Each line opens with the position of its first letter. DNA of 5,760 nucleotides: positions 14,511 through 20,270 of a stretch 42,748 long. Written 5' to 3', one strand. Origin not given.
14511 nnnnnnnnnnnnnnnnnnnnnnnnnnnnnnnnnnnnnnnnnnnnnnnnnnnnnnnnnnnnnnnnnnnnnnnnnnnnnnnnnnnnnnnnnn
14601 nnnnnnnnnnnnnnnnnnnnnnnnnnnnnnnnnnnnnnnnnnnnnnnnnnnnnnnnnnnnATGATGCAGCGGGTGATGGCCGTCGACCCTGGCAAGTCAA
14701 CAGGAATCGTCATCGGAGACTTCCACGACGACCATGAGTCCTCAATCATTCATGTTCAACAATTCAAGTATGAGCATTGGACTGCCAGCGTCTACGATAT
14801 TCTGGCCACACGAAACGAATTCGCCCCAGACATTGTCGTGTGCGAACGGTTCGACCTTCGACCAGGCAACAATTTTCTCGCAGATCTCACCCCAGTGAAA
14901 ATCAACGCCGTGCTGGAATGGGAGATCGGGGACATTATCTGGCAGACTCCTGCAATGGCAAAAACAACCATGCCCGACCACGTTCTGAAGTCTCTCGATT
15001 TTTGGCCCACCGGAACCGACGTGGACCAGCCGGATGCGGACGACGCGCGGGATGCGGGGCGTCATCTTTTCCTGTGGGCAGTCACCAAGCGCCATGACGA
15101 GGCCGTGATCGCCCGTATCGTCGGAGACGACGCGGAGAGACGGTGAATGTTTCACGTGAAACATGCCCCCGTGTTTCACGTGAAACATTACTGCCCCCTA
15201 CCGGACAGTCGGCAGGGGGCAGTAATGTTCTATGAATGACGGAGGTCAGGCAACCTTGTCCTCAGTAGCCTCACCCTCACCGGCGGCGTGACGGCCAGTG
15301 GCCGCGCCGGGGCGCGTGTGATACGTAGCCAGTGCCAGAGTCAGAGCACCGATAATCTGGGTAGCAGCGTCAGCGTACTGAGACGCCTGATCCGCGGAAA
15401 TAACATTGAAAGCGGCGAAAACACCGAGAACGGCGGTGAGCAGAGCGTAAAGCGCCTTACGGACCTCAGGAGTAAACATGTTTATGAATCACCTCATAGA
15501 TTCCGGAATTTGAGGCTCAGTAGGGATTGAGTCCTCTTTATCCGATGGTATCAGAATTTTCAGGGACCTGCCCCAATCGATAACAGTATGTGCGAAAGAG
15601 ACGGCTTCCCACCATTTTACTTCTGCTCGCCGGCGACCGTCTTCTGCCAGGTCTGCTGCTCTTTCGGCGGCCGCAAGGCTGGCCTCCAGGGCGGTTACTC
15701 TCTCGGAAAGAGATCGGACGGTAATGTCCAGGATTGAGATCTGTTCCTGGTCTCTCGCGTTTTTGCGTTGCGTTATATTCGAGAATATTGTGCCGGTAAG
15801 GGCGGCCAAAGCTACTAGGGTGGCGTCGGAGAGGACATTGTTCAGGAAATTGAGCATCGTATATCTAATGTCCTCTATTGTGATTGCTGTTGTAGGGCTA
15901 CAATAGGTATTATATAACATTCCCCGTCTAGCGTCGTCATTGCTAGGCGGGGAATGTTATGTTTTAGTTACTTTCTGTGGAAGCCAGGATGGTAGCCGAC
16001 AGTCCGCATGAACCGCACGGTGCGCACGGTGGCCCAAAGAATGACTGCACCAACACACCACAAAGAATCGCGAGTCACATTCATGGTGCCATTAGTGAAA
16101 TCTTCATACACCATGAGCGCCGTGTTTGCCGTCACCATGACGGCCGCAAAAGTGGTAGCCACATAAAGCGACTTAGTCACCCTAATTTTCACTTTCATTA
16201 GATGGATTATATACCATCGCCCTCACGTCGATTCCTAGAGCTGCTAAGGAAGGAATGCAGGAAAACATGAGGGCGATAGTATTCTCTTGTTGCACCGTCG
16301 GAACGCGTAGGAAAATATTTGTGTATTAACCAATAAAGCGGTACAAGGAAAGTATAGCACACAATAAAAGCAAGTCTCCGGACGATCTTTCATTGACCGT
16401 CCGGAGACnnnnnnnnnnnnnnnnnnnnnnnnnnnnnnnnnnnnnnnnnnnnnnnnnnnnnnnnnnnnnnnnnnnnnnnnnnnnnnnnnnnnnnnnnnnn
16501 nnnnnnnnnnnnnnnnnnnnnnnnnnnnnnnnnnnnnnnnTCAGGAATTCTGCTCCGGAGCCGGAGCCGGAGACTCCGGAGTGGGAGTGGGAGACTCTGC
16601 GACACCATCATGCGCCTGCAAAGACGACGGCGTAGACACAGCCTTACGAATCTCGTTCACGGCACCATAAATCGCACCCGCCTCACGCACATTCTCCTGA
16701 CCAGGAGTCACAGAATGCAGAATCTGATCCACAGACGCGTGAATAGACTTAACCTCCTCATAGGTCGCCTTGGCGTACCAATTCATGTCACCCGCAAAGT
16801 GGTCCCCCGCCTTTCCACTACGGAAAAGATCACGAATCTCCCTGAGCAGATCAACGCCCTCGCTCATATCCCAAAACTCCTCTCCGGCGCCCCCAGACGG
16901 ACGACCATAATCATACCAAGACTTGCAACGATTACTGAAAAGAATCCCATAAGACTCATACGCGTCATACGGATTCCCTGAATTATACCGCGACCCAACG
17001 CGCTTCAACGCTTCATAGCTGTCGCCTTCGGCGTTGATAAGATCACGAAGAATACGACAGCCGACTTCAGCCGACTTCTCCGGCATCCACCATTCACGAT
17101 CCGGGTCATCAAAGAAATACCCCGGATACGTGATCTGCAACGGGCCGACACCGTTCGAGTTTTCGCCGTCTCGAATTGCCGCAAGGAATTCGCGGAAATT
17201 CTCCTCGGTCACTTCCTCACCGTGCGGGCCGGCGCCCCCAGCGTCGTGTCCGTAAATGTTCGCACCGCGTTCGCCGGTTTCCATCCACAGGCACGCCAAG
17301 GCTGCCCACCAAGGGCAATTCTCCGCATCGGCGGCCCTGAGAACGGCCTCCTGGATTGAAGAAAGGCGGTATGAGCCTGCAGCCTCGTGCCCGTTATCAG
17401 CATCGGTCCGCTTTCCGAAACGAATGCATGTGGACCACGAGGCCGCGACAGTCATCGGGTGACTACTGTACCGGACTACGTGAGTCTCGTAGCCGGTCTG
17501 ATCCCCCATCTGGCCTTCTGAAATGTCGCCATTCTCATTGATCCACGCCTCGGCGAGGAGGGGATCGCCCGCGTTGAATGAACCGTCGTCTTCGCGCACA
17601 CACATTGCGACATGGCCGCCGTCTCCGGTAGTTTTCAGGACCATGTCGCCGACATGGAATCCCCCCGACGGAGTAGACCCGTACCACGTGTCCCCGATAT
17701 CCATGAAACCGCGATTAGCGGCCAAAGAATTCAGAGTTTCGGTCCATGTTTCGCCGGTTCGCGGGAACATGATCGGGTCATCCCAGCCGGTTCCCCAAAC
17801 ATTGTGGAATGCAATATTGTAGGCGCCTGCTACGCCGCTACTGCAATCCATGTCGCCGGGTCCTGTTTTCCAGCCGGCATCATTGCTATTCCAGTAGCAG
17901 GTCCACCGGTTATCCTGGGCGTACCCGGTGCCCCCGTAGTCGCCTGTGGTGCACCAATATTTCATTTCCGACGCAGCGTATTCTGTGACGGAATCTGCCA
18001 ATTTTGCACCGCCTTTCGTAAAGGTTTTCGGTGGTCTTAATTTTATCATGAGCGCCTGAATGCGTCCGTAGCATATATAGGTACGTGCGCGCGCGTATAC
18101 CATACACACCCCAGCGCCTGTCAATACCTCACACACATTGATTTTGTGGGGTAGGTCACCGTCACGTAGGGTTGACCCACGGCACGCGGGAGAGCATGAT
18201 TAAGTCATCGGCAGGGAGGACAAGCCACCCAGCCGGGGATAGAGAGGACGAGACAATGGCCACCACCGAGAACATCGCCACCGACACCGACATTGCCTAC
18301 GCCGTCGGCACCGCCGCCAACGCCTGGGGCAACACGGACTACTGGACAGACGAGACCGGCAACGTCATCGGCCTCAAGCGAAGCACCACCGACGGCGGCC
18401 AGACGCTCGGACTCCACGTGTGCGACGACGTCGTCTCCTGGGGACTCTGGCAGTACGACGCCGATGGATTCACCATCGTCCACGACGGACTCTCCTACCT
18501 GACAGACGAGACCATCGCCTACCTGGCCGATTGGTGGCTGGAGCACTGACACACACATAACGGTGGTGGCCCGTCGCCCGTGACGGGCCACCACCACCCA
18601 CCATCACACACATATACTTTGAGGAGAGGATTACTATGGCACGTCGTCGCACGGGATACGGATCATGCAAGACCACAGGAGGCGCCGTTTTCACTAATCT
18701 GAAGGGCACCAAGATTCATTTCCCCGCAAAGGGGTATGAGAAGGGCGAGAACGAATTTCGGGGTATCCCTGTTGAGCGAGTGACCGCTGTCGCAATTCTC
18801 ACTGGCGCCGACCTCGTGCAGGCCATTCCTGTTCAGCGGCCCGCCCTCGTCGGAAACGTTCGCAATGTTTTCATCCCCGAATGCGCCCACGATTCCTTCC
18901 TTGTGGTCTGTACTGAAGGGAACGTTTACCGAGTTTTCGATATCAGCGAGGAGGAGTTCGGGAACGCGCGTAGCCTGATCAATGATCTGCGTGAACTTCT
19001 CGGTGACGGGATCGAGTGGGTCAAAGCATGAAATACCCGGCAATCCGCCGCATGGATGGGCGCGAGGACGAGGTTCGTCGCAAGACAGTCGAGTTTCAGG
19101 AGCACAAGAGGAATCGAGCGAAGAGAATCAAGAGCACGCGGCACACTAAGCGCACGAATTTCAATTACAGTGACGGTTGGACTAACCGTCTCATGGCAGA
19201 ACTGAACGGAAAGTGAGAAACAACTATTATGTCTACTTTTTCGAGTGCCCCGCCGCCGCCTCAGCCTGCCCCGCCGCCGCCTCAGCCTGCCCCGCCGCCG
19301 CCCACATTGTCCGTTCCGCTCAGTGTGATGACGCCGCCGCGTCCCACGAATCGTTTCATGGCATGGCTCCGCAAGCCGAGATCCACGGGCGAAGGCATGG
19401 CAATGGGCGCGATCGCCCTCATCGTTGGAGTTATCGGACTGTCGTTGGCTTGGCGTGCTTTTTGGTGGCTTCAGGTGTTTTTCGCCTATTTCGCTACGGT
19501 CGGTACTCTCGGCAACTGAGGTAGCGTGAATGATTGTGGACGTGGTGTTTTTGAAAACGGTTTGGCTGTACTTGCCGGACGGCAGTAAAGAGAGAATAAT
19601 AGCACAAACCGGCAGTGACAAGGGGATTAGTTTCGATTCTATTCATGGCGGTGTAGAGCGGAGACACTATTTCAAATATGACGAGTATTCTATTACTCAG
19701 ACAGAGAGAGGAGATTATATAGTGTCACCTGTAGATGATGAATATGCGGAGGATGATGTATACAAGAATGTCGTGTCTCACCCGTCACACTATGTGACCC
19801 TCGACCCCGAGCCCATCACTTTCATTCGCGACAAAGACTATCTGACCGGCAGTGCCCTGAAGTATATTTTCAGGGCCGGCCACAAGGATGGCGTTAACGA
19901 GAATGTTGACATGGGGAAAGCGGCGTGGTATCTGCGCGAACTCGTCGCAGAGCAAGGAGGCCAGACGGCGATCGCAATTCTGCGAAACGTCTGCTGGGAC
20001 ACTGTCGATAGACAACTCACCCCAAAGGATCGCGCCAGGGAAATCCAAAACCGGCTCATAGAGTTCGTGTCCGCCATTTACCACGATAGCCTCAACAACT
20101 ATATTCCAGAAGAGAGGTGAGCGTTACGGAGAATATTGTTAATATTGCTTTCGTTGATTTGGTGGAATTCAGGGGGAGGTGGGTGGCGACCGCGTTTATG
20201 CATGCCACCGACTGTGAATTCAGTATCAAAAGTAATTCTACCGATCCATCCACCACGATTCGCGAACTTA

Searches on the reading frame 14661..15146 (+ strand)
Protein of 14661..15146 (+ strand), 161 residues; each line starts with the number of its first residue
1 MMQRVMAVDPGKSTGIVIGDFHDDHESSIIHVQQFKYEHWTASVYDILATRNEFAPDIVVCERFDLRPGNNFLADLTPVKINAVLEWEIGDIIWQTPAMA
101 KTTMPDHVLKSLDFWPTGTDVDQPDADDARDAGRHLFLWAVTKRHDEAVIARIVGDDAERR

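Call 15: search_protein_families(library=pfam, proteins=[window:14661-15146:+], max_evalue=0.01)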
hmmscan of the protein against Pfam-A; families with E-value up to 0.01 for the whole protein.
window:14661-15146:+ (161 aa): 0 families

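Call 16: search_protein_families(library=phrogs, proteins=[window:14661-15146:+], max_evalue=0.001)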
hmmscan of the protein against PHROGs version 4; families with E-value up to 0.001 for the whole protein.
window:14661-15146:+ (161 aa): 2 families
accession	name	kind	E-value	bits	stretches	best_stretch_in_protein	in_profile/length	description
phrog_1981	-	unknown function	2e-24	87.5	1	4-147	28-188/217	-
phrog_159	-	DNA, RNA and nucleotide metabolism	0.00057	20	0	1-63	86-159/330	RuvC-like Holliday junction resolvase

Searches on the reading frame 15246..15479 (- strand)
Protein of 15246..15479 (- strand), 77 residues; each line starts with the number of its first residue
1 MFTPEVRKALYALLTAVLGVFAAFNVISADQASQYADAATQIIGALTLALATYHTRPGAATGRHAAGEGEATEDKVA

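Call 17: search_protein_families(library=phrogs, proteins=[window:15246-15479:-], max_evalue=0.001)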
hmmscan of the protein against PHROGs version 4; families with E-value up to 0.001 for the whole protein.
window:15246-15479:- (77 aa): 4 families
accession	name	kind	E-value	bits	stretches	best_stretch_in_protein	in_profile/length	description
phrog_526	-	lysis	1.7e-06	29.4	1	3-53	2-58/143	holin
phrog_6116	-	lysis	1.7e-05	25.6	1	2-57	6-61/67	holin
phrog_565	-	lysis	2.3e-05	25.4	1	5-58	70-122/132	holin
phrog_28311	-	unknown function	0.0002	22.6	1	6-59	12-68/137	-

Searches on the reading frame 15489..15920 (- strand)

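Call 17: search_protein_families(library=phrogs, proteins=[window:15489-15920:-], max_evalue=0.001)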
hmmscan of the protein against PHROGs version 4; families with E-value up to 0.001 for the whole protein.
window:15489-15920:- (143 aa): 1 family
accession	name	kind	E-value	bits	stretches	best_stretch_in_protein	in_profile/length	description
phrog_3413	-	unknown function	9.7e-07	30.1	1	33-119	10-89/106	-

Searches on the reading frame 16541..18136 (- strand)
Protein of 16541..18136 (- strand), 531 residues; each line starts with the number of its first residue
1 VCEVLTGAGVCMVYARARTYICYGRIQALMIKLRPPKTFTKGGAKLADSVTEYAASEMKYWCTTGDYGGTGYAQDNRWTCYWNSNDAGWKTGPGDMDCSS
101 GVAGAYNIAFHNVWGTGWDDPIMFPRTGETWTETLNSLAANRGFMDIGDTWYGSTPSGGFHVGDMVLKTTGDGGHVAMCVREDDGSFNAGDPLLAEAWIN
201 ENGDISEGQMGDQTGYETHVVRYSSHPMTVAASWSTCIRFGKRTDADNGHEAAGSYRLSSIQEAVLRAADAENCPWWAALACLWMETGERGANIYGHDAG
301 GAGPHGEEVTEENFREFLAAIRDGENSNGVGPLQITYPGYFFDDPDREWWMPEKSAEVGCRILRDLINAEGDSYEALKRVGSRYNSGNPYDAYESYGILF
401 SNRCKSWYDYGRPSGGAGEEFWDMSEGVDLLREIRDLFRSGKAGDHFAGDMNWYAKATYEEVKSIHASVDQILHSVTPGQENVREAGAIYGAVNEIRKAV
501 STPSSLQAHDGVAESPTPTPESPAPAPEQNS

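Call 17: search_protein_families(library=phrogs, proteins=[window:16541-18136:-], max_evalue=0.001)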
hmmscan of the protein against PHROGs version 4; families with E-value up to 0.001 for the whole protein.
window:16541-18136:- (531 aa): 2 families
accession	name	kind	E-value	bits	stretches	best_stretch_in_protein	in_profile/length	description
phrog_14030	-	unknown function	3.3e-14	53.9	1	49-182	50-171/273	-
phrog_31947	-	unknown function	2.4e-09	38.2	1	53-252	7-185/306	-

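Call 27: find_related_loci(query=window:16541-18136:-, collection=viral_contigs, flank=10000)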
Query window:16541-18136:- (531 aa) in viral_contigs; peptide patterns used: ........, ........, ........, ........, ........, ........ (x = any residue, [..] = any of these).
85 stretches matched a pattern; 84 encode a relative of the query (tblastn E <= 1e-3); the best 80 are kept; 75 distinct loci.
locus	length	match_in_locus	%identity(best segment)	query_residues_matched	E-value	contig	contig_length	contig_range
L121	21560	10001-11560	97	10-531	0e+0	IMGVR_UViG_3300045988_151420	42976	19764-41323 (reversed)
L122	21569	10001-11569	97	9-531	0e+0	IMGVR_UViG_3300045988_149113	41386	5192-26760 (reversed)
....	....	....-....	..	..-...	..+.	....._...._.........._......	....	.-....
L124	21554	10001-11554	97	12-531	0e+0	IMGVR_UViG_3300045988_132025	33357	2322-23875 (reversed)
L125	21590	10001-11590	95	1-531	0e+0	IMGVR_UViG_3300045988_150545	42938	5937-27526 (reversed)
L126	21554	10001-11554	98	12-531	0e+0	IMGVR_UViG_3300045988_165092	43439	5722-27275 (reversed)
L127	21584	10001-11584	96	1-531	0e+0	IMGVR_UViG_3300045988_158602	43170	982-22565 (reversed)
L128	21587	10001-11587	95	1-531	0e+0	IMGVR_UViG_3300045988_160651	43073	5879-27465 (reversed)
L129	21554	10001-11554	97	12-531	0e+0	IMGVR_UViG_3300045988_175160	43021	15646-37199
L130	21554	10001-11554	97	12-531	0e+0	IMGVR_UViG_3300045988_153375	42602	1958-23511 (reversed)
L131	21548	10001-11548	97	12-531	0e+0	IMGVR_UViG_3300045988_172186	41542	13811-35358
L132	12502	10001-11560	97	10-531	0e+0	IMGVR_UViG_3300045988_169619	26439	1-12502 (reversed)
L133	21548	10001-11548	97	14-531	0e+0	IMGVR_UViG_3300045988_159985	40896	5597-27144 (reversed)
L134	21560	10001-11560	96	12-531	0e+0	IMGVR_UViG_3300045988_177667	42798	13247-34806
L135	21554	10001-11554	97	12-531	0e+0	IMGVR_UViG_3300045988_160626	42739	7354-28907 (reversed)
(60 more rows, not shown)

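Call 32: search_dna_similar(query=window:16541-18136:-, collection=phages, mode=protein, max_rows=15)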
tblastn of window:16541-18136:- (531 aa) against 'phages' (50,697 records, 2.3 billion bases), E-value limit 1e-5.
Records with a match: 2; places in all: 2; records where one place covers at least 80% of the query: 0.
Best place of each record, by identity: <60% 2.
By first word of the organism name: Caudovirus 1; Dulem 1.
By host as written in the record: Homo sapiens 1; Varecia variegata 1.
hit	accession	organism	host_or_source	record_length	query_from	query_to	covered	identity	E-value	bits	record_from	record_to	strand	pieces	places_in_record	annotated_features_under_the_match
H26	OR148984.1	Caudovirus D_HF2_7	Homo sapiens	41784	70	240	32%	41.6%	2e-26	120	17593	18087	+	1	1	lysozyme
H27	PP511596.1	Dulem virus 38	Varecia variegata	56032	66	242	33%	35.4%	1e-17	93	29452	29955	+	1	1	endolysin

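Call 87: search_protein_families(library=pfam, alignment_id=A4, max_evalue=0.0001)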
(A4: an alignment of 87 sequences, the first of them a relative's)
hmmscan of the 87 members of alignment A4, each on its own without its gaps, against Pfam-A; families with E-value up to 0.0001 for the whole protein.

A. member 1, L178:673-1107:- (145 aa): 1 family
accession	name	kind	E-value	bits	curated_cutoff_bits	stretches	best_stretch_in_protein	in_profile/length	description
PF00436.31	SSB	-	1.2e-14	54.7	26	1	17-106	3-90/104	Single-strand binding protein family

B. families by the number of members that match (of 87 scanned): 16 families
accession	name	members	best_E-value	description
PF00692.24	dUTPase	4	2.6e-23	dUTPase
PF05133.19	SPP1_portal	4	5.7e-20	Phage portal protein, SPP1 Gp6-like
PF22769.1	DCD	4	5.7e-15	dCTP deaminase-like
PF03796.21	DnaB_C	3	1.8e-56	DnaB-like helicase C terminal domain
PF00436.31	SSB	3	1e-17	Single-strand binding protein family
PF25310.1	VG15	3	3.4e-13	VG15 protein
PF13481.12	AAA_25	3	2.2e-10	AAA domain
PF25309.1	ELLD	3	2.2e-09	Endolysin-like domain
PF25595.1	Phage_TTP_16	2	1.1e-34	Phage tail tube protein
PF01833.30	TIG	2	9.7e-10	IPT/TIG domain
PF13730.12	HTH_36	2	1.4e-05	Helix-turn-helix domain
PF19586.5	DUF6093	1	5.9e-19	Family of unknown function (DUF6093)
PF11753.13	DUF3310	1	2.1e-12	Protein of unknwon function (DUF3310)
PF00772.26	DnaB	1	9.2e-06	DnaB-like helicase N terminal domain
PF05119.17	Terminase_4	1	5e-05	Phage terminase, small subunit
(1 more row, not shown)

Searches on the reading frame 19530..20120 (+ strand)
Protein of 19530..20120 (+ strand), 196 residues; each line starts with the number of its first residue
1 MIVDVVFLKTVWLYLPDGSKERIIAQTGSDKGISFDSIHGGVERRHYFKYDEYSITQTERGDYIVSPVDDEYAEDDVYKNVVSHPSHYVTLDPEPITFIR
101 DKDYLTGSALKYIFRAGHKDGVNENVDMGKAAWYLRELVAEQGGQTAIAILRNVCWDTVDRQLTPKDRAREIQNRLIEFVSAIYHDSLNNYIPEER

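Call 17: search_protein_families(library=phrogs, proteins=[window:19530-20120:+], max_evalue=0.001)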
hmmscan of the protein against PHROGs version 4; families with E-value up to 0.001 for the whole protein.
window:19530-20120:+ (196 aa): 13 families
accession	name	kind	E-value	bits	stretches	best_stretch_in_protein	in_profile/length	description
phrog_236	-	other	6.6e-17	63.2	1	59-160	217-328/431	nucleotide kinase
phrog_11324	-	other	4.4e-14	54.2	1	78-175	7-104/139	nucleotide kinase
phrog_4897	-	other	7.4e-13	50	1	69-139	102-177/186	kinase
phrog_1689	-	other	5.9e-10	40.4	1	66-141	149-233/243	nucleotide kinase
phrog_26005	-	unknown function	1.8e-09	38.4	1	76-139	238-303/310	-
phrog_4943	-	unknown function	1.3e-07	33.2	1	75-144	84-161/166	-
phrog_11450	-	unknown function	1.2e-06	28.7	1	80-139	324-385/394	-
phrog_2585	-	other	1.7e-06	29.5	1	75-138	91-162/175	nucleotide kinase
phrog_4472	-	other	8.2e-06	26.7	1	81-145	13-80/100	nucleotide kinase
phrog_4824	-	unknown function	1.1e-05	26.5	1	83-137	7-58/128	-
phrog_1225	-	unknown function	9.4e-05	23.8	1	106-140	41-75/178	-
phrog_2387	-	other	0.00039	21.6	1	80-145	3-74/147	nucleotide kinase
phrog_5839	-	unknown function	0.00048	21.2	1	79-139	5-64/128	-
